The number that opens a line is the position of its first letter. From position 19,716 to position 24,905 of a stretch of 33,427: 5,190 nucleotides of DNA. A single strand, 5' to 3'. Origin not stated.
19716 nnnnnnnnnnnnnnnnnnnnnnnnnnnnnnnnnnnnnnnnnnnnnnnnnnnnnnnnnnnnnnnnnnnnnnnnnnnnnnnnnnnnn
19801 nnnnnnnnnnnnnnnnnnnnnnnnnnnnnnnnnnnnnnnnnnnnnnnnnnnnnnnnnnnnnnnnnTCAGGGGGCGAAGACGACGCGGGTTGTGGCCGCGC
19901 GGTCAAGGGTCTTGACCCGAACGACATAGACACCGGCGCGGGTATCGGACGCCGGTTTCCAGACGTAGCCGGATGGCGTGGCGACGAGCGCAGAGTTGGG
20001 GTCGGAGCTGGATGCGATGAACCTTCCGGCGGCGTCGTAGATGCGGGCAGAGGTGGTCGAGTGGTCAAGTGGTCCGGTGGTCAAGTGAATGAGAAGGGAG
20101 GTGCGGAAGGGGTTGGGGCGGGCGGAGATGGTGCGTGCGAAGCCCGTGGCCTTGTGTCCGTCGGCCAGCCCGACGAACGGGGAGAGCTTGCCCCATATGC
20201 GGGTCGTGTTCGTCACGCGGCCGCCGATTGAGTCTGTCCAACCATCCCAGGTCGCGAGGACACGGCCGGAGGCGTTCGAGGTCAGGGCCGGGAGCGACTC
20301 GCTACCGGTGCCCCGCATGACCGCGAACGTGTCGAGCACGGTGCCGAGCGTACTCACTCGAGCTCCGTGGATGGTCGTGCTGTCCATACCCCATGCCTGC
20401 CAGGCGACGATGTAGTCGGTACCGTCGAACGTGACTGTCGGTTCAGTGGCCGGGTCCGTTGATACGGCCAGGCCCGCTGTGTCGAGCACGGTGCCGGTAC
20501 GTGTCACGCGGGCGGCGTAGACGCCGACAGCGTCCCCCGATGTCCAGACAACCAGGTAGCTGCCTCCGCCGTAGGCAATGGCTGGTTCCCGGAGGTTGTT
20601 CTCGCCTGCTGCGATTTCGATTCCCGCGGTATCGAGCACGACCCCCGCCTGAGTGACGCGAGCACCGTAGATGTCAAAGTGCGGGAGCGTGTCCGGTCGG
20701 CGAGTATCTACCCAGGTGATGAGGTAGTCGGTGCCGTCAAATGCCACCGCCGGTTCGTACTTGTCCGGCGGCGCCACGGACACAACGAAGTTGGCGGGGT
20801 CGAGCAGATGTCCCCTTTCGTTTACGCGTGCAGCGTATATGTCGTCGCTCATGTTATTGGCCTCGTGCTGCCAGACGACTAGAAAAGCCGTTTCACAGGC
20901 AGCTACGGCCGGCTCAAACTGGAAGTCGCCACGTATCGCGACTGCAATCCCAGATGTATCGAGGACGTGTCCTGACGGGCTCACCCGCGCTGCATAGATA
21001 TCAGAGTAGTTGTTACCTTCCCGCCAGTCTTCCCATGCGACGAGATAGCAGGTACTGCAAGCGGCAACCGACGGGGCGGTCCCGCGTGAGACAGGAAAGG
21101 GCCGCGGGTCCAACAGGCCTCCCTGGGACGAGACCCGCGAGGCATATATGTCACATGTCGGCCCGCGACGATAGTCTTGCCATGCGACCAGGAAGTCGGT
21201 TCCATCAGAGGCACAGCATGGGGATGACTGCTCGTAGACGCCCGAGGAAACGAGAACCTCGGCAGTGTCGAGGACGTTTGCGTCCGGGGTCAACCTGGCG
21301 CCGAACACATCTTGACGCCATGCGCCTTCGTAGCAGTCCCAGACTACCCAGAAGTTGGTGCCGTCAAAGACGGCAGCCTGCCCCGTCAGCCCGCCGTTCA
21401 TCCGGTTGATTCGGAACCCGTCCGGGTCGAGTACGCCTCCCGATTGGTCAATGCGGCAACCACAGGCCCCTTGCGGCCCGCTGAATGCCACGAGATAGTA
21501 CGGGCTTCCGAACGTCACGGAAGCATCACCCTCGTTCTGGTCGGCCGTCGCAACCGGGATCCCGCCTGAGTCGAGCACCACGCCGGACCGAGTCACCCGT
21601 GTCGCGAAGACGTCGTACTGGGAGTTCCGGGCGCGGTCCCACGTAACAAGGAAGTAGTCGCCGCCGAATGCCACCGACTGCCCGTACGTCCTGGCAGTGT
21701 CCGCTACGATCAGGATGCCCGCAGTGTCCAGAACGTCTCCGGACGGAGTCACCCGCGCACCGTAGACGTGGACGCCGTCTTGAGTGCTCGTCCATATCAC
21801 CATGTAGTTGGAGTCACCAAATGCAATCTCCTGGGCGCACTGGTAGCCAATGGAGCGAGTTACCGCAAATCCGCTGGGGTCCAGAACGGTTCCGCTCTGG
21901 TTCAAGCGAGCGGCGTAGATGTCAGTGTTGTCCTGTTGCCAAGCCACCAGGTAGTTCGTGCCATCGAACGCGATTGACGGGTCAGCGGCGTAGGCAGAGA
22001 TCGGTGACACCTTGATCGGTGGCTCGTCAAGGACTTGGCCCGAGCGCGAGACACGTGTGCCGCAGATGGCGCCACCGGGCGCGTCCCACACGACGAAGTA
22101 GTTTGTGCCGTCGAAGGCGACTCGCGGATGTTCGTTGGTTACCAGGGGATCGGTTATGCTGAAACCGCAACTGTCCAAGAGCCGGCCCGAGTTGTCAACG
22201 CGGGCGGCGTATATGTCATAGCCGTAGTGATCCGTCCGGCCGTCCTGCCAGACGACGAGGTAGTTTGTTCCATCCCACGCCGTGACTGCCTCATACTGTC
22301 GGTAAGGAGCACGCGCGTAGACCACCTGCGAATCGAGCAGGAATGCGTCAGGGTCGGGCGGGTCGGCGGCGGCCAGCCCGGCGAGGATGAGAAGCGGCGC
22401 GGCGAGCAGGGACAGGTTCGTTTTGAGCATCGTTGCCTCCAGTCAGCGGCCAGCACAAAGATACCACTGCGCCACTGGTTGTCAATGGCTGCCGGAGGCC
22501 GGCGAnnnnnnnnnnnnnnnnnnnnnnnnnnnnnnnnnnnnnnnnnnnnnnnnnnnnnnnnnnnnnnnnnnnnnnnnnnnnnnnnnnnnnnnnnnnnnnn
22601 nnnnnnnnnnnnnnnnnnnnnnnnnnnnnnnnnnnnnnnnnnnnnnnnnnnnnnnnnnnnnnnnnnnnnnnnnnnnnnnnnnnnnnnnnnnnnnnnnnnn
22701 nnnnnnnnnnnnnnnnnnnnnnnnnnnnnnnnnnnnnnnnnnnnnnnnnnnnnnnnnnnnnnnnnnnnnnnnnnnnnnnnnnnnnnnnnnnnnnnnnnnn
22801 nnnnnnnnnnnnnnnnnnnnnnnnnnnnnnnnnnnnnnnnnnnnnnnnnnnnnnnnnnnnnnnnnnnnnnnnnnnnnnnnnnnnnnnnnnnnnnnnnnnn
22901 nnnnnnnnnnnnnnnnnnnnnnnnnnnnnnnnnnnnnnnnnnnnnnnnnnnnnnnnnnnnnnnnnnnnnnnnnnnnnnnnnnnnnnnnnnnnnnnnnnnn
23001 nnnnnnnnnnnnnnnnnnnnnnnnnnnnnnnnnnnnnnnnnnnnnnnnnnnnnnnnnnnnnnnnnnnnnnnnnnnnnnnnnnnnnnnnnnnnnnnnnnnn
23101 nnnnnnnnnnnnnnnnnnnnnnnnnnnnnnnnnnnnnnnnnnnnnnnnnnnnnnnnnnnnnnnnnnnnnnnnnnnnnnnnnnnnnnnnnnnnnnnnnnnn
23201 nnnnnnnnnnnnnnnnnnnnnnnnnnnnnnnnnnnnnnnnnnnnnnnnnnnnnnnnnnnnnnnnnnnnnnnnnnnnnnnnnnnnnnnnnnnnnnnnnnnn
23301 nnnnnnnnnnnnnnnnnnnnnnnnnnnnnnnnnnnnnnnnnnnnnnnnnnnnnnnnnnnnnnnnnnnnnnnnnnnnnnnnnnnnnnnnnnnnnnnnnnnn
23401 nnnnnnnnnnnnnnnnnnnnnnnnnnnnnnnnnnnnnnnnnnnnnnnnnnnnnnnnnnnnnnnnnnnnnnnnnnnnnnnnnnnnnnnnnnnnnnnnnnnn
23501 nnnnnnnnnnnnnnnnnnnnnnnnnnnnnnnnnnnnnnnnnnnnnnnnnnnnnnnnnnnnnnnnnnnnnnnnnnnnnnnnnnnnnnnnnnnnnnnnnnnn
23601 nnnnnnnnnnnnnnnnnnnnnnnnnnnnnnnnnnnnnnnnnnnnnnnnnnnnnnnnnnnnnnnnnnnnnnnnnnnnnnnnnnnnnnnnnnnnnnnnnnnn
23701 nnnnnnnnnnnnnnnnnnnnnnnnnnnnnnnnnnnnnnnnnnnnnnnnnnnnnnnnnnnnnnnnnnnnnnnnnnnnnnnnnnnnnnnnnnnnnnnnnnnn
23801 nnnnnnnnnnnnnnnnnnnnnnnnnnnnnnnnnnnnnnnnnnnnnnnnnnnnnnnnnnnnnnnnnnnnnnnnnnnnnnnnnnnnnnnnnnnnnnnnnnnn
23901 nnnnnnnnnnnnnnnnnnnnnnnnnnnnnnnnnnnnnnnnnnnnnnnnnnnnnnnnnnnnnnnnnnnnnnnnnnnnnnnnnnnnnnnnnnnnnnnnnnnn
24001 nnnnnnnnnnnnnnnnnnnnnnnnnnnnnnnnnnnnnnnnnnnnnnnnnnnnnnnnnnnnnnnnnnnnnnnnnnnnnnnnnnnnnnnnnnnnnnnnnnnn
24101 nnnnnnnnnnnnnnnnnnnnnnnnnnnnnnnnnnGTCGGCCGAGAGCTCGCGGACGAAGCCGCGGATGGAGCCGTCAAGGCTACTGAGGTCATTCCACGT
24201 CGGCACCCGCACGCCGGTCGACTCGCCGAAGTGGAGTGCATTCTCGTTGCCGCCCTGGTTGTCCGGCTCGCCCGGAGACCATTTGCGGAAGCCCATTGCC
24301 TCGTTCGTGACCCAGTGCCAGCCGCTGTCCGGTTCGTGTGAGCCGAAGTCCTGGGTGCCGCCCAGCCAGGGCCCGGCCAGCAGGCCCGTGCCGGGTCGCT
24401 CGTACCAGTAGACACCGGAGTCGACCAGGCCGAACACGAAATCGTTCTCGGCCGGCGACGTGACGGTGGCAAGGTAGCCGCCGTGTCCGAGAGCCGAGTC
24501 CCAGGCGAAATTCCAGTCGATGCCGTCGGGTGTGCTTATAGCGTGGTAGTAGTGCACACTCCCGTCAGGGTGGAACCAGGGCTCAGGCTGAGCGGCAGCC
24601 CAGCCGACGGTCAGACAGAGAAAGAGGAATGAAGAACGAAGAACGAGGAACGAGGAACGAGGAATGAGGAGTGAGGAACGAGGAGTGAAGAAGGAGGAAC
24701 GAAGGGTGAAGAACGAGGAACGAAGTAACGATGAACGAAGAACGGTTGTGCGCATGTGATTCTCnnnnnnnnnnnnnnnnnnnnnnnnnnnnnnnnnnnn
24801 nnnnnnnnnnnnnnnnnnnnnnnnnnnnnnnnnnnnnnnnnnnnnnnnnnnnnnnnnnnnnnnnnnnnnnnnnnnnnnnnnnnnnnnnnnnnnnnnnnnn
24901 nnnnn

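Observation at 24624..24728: A signal peptide built from 15 degenerate heptanucleotide repeats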

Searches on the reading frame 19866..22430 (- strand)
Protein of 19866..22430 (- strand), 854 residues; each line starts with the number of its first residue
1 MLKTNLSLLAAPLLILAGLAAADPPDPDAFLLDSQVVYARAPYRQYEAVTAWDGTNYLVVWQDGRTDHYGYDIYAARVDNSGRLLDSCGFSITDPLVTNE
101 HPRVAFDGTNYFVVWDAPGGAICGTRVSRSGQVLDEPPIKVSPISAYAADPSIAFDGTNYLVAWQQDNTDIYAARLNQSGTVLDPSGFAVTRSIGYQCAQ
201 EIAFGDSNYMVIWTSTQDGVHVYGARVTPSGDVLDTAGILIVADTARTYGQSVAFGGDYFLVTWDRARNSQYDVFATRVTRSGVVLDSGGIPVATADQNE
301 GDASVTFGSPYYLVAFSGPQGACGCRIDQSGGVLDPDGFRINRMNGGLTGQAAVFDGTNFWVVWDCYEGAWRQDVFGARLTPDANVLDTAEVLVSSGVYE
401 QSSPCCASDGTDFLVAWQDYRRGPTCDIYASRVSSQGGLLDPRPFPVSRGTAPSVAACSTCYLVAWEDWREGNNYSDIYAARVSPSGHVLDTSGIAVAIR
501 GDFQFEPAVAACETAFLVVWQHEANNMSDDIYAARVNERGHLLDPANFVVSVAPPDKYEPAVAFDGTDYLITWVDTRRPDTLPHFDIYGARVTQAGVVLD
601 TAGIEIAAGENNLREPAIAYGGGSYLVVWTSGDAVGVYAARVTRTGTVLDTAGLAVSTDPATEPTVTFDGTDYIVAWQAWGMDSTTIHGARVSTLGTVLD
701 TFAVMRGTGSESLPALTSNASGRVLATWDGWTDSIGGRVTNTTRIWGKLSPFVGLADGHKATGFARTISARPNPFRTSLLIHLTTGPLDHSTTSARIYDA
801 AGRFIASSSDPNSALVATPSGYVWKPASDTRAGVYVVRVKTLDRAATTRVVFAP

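Call 7: search_protein_families(library=pfam, proteins=[window:19866-22430:-], max_evalue=0.01)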
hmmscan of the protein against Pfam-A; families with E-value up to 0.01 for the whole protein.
window:19866-22430:- (854 aa): 1 family
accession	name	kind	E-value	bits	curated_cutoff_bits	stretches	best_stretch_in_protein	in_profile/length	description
PF21158.3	flgK_1st_1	-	0.0047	17.4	24.2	0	148-190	25-65/81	Flagellar hook-associated protein 1, D2-like domain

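Call 8: search_protein_families(library=ncbifam, proteins=[window:19866-22430:-], max_evalue=0.01)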
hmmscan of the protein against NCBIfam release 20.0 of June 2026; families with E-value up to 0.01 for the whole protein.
window:19866-22430:- (854 aa): 1 family
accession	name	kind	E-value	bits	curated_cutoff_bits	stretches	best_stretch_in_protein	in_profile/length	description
TIGR04183.1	Por_Secre_tail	domain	6.7e-06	26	23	1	772-851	3-70/72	T9SS type A sorting domain-containing protein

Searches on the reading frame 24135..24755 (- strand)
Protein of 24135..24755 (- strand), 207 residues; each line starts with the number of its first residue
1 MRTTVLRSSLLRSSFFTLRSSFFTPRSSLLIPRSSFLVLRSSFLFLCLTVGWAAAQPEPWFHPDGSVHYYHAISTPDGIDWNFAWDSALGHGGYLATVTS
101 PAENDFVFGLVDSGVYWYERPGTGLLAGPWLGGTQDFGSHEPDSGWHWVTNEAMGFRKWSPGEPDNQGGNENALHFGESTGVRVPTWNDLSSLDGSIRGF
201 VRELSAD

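Call 60: search_protein_families(library=pfam, proteins=[window:24135-24755:-], max_evalue=10)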
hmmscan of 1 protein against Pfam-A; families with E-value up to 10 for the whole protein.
seq(207 aa): 2 families
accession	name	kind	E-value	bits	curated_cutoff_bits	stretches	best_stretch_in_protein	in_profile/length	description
PF00059.27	Lectin_C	-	0.015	16.5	22.6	1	91-181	15-86/107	Lectin C-type domain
PF11171.13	DUF2958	-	0.075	13.8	21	1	88-115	34-61/111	Protein of unknown function (DUF2958)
